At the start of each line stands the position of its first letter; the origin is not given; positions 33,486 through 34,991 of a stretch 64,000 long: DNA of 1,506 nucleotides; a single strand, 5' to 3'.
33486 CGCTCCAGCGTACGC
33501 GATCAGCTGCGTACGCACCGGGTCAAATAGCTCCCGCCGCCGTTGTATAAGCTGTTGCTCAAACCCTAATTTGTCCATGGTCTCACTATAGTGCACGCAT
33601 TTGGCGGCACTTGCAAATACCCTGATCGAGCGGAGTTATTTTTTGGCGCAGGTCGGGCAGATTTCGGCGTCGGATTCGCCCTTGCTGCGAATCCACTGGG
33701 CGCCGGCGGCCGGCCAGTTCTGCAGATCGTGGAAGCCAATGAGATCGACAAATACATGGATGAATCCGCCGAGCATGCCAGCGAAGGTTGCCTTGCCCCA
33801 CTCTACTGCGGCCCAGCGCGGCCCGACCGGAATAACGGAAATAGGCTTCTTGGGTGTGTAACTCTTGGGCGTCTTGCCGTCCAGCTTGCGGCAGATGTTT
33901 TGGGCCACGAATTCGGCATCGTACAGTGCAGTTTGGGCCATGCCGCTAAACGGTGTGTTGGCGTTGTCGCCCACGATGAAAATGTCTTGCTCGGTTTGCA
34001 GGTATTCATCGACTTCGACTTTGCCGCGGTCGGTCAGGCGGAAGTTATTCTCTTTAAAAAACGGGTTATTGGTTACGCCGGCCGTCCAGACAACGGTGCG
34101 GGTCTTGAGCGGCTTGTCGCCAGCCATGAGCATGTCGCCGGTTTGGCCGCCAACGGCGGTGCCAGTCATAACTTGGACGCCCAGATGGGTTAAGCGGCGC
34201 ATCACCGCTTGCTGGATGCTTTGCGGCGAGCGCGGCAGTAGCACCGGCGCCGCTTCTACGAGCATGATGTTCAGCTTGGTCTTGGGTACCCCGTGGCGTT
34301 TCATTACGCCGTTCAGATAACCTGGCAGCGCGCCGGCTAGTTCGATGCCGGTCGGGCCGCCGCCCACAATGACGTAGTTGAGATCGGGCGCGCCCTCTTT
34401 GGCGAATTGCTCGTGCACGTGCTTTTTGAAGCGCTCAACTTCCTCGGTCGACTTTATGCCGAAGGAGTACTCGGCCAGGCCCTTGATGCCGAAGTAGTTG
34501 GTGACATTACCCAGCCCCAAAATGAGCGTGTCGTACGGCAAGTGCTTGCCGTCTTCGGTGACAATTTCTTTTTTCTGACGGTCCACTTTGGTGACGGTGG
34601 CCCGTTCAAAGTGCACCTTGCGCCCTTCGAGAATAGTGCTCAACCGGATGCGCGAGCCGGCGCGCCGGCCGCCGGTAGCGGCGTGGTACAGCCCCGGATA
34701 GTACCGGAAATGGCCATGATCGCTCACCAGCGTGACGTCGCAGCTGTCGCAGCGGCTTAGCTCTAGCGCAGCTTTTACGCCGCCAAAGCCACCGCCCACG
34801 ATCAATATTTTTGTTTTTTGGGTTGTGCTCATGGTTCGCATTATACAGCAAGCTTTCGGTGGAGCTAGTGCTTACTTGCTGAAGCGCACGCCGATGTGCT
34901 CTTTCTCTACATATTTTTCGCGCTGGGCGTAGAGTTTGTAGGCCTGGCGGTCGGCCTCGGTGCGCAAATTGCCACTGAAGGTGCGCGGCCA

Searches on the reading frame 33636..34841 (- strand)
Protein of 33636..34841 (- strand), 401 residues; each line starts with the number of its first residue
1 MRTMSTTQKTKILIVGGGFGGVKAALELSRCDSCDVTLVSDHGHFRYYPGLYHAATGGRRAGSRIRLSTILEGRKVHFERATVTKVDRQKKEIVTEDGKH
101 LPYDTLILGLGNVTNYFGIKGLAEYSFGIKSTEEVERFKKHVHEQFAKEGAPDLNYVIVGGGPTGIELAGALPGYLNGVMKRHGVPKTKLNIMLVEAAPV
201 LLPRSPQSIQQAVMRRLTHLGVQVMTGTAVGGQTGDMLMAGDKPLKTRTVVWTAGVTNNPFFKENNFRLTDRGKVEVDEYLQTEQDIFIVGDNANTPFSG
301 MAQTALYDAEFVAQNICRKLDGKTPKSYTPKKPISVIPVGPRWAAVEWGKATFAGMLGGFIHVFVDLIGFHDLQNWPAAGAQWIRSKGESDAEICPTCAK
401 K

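Call 7: search_protein_families(library=pfam, proteins=[window:33636-34841:-], max_evalue=0.01)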
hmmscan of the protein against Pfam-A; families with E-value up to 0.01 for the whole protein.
window:33636-34841:- (401 aa): 7 families
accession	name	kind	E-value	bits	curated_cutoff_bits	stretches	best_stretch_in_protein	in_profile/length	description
PF07992.20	Pyr_redox_2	-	1e-42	147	26.1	1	11-296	2-280/291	Pyridine nucleotide-disulphide oxidoreductase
PF00070.33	Pyr_redox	-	5.6e-13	49.6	22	1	156-232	2-65/82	Pyridine nucleotide-disulphide oxidoreductase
PF13454.12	NAD_binding_9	-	5.2e-07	30.2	21.8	0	72-112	112-154/155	FAD-NAD(P)-binding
PF13738.12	Pyr_redox_3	-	0.00019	21.2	30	0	4-108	159-263/305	Pyridine nucleotide-disulphide oxidoreductase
PF01494.25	FAD_binding_3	-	0.0038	16.9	22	0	9-31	1-23/349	FAD binding domain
PF00890.30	FAD_binding_2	-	0.0053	16.4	20.4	1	12-57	2-43/414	FAD binding domain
PF01266.30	DAO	-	0.0065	16.5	27.9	0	11-42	1-31/353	FAD dependent oxidoreductase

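Call 52: search_protein_families(library=ncbifam, proteins=[window:33636-34841:-], max_evalue=0.00001)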
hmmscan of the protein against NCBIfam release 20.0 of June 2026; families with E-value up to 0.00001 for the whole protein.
window:33636-34841:- (401 aa): 19 families
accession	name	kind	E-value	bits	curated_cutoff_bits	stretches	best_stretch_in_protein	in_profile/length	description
TIGR03169.1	Nterm_to_SelD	hypoth_equivalog_domain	2.3e-36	125.9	310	1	61-356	54-348/365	pyridine nucleotide-disulfide oxidoreductase family protein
NF049943.1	SQR_III_seleno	exception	6.8e-16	58.1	525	1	11-124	2-118/406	type III sulfide quinone reductase, selenoprotein subtype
NF042949.2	3PPDioc_HcaD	equivalog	8.3e-15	54.4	450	1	10-296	2-278/386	3-phenylpropionate/cinnamic acid dioxygenase ferredoxin--NAD(+) reductase subunit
TIGR01350.1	lipoamide_DH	equivalog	2.6e-14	52.8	408.8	1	89-331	117-344/461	dihydrolipoyl dehydrogenase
NF007286.0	PRK09754.1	equivalog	1.4e-13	50.4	447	1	10-295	4-278/400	phenylpropionate dioxygenase ferredoxin reductase subunit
TIGR04369.1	fusion_not_SelD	hypoth_equivalog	1.1e-12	46.9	700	1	33-332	24-292/701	oxidoreductase/SelD-related fusion protein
TIGR02374.1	nitri_red_nirB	equivalog_domain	3.9e-12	45.4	578.35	1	79-317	73-303/794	nitrite reductase large subunit NirB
NF003437.0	PRK04965.1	equivalog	4.6e-12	45.6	392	1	10-324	3-303/378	NADH:flavorubredoxin reductase NorW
TIGR03385.1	CoA_CoA_reduc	equivalog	6.5e-12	44.9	578.8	1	69-296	75-285/439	CoA-disulfide reductase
NF011565.0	PRK14989.1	subfamily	1.1e-10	40.3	883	1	81-295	80-284/847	nitrite reductase large subunit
NF046103.1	NOXase_Strep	equivalog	7.4e-10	38.4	600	1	73-307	69-293/442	H2O-forming NADH oxidase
NF007123.0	PRK09564.1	equivalog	1.2e-08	34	458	1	11-295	2-285/444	CoA-disulfide reductase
TIGR02053.1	MerA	equivalog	1.4e-07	30.9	454.45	1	90-330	116-342/465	mercury(II) reductase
NF005572.0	PRK07251.1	equivalog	3.1e-07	29.5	537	1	91-295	106-294/438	FAD-containing oxidoreductase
NF003585.0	PRK05249.1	equivalog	5.1e-07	28.7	465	0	190-325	200-342/464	Si-specific NAD(P)(+) transhydrogenase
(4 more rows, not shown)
